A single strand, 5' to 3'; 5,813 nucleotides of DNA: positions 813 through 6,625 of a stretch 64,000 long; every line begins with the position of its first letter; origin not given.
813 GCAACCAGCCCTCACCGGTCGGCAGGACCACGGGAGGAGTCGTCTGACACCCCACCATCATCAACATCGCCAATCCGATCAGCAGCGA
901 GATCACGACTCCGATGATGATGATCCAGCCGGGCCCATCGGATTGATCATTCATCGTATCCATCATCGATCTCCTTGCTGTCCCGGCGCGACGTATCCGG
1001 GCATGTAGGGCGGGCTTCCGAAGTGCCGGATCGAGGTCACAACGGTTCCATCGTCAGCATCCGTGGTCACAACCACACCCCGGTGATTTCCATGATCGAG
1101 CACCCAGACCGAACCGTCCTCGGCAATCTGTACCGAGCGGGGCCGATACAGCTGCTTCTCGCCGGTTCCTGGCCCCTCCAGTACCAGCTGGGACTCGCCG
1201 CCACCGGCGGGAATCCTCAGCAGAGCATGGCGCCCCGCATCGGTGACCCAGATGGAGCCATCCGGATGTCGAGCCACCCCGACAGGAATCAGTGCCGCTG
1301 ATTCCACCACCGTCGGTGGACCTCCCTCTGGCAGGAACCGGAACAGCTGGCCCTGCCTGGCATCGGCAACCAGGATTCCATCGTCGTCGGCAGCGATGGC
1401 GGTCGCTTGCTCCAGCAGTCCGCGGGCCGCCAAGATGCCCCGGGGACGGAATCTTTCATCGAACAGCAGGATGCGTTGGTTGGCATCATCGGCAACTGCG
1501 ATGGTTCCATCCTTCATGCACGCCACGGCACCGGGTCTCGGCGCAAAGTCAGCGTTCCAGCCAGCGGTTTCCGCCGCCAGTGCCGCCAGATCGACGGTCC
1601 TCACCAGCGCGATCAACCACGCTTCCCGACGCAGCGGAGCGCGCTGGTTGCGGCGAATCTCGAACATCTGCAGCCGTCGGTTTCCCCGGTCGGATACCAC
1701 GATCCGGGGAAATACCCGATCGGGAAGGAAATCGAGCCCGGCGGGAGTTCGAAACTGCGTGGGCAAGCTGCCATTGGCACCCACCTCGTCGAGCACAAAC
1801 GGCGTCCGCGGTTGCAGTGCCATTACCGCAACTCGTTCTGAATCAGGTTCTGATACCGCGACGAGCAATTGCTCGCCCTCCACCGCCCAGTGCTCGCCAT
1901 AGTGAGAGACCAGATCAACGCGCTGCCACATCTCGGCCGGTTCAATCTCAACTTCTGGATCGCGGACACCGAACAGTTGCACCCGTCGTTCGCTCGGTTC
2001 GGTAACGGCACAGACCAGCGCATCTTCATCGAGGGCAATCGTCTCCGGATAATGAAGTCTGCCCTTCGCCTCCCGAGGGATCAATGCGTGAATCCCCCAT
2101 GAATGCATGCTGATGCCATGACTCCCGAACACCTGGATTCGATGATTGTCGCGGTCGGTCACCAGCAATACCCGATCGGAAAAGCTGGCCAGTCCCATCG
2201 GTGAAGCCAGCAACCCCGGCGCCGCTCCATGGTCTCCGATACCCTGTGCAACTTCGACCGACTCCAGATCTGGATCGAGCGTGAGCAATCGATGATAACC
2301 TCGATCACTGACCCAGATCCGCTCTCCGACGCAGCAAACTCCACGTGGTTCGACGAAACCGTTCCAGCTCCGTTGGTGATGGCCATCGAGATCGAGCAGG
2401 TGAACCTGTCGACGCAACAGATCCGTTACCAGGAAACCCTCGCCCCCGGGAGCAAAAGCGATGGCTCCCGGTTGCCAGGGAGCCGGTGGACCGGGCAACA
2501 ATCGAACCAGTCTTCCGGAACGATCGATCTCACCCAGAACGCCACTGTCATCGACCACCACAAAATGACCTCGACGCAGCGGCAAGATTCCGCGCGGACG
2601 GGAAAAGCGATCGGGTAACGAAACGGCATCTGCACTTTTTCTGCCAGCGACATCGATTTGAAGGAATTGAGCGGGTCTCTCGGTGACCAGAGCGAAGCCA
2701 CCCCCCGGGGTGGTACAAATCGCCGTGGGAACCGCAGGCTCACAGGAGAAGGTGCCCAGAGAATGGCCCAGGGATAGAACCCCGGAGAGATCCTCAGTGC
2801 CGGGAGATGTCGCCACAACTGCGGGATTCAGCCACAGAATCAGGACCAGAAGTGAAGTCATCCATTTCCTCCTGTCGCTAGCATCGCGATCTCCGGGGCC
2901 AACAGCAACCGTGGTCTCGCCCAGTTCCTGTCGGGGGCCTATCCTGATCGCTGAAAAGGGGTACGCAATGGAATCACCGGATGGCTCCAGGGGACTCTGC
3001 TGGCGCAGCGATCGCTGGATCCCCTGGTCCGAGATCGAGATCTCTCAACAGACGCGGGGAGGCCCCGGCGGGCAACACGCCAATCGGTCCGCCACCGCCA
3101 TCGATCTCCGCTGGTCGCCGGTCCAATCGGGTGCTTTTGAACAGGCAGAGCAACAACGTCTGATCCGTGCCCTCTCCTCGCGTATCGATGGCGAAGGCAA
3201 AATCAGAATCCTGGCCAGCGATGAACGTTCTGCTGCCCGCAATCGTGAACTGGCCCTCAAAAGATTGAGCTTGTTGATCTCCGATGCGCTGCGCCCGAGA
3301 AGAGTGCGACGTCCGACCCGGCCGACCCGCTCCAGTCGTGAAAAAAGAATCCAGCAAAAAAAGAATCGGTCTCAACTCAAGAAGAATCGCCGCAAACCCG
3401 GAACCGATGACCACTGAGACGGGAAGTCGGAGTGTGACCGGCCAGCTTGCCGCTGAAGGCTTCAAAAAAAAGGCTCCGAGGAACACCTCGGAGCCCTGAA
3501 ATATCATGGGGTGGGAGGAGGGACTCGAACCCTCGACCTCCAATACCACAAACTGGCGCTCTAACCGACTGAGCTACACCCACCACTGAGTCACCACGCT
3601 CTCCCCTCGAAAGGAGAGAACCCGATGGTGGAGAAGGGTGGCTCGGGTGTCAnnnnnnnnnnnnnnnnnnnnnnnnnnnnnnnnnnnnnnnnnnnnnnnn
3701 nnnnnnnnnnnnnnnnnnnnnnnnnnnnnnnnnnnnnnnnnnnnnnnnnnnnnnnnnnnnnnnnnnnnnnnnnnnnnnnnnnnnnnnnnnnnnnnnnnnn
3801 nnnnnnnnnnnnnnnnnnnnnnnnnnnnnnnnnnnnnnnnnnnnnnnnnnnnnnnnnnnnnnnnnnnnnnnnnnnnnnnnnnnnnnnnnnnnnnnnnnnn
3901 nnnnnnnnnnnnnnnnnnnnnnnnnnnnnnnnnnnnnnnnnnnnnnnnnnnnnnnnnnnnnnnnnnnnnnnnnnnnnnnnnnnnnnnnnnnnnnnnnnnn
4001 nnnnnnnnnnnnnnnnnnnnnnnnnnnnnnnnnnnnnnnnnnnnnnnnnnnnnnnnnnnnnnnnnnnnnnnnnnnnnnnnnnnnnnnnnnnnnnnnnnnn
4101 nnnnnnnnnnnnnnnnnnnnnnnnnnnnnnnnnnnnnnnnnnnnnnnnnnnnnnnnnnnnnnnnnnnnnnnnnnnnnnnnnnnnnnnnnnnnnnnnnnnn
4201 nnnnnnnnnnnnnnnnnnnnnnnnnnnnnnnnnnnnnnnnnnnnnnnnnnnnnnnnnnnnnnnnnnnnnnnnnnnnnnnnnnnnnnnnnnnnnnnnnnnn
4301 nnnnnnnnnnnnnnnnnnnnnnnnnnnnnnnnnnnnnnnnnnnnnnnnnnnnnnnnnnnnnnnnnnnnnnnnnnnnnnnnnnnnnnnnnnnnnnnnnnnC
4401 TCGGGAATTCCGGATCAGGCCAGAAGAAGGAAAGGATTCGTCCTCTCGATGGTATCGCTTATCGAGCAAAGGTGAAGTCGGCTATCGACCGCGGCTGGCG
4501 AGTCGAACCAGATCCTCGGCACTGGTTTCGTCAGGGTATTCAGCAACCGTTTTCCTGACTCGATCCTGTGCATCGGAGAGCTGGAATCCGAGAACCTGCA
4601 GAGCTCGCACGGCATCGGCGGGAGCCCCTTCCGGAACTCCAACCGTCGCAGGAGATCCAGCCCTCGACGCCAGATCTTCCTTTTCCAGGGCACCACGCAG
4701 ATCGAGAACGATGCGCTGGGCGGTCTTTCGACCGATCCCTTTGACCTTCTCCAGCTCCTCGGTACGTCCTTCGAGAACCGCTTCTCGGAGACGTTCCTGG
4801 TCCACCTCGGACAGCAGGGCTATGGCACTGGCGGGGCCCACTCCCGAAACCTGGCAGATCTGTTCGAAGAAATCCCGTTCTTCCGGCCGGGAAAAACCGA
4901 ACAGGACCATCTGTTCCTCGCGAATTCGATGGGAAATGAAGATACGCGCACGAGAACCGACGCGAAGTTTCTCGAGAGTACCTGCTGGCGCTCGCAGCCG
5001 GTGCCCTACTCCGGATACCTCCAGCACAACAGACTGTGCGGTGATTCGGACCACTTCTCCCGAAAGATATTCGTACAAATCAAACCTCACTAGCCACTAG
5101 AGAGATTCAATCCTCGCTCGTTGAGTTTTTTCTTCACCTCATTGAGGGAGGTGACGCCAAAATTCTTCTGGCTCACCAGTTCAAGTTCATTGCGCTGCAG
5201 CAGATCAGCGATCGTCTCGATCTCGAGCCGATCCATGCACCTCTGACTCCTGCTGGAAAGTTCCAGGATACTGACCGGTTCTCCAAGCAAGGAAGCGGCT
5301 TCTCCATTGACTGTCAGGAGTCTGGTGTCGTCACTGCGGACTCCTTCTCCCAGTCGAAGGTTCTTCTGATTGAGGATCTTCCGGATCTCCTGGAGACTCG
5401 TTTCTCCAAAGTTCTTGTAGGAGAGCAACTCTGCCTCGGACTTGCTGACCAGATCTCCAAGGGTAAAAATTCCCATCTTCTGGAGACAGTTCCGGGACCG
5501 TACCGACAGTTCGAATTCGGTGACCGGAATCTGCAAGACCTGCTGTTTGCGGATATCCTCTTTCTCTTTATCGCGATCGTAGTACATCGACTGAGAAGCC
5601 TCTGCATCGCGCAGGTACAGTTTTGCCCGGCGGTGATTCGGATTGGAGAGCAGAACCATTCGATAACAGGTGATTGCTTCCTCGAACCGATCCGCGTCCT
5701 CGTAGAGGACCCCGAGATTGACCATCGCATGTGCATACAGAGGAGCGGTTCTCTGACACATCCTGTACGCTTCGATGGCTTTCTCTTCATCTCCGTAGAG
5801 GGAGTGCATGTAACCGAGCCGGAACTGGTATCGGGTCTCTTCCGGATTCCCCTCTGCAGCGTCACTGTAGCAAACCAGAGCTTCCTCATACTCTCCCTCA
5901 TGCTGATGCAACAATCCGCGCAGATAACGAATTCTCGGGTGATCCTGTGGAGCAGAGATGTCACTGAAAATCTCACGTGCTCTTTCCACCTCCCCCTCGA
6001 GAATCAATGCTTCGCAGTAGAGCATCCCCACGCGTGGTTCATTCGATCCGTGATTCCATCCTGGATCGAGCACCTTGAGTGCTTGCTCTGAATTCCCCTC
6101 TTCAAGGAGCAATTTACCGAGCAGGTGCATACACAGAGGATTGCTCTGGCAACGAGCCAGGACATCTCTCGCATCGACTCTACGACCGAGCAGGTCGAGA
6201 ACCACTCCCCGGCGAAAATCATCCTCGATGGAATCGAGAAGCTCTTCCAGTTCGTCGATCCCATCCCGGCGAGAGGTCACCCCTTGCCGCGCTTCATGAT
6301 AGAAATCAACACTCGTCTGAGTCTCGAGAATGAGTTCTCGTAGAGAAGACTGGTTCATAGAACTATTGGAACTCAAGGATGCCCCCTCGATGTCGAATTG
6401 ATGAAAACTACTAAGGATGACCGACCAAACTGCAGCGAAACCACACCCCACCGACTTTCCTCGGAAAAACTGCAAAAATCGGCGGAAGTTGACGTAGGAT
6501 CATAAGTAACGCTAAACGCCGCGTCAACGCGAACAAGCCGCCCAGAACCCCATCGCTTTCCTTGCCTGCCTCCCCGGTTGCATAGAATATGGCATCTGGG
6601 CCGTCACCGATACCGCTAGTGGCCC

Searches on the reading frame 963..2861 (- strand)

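Call 16: search_protein_families(library=pfam, proteins=[window:963-2861:-], max_evalue=0.00001)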
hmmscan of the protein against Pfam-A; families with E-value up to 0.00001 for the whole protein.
window:963-2861:- (632 aa): 1 family
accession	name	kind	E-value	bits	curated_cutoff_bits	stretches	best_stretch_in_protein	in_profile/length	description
PF01436.27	NHL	-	4.5e-27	93.1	20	1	218-245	1-28/28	NHL repeat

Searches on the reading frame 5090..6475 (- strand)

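Call 16: search_protein_families(library=pfam, proteins=[window:5090-6475:-], max_evalue=0.00001)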
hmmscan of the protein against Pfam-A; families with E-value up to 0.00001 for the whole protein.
window:5090-6475:- (461 aa): 13 families
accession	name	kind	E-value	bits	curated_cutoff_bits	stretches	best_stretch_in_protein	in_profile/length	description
PF03118.21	RNA_pol_A_CTD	-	1.3e-38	130.9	23.8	2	305-369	2-66/67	Bacterial RNA polymerase, alpha chain C terminal domain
PF00515.34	TPR_1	-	9.6e-18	63.6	27.8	0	251-281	4-34/34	Tetratricopeptide repeat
PF07719.23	TPR_2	-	1.1e-16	60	27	0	249-281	2-34/34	Tetratricopeptide repeat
PF14559.12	TPR_19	-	3.9e-15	56.4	25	1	123-187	1-66/68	Tetratricopeptide repeat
PF13181.12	TPR_8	-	2.1e-13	49.7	25.7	0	248-281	1-34/34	Tetratricopeptide repeat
PF13428.12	TPR_14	-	1.4e-11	44.3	23.5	0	180-222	1-43/44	Tetratricopeptide repeat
PF13174.12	TPR_6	-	1.7e-11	44.4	26.3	0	250-281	2-33/33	Tetratricopeptide repeat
PF07721.20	TPR_4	-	1.5e-10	41.1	27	0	180-200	1-21/26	Tetratricopeptide repeat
PF13424.12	TPR_12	-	4.2e-10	40.1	30.1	0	244-275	41-72/77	Tetratricopeptide repeat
PF13431.12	TPR_17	-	1.6e-09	37.7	24.4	0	104-133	4-33/34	Tetratricopeptide repeat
PF13432.12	TPR_16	-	2.3e-09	37.9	32.7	0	184-245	1-62/65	Tetratricopeptide repeat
PF13176.12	TPR_7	-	2.5e-06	27.6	27.9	0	250-277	1-30/36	Tetratricopeptide repeat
PF12895.13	ANAPC3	-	3.5e-06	27.6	27.2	0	151-203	27-79/82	Anaphase-promoting complex, cyclosome, subunit 3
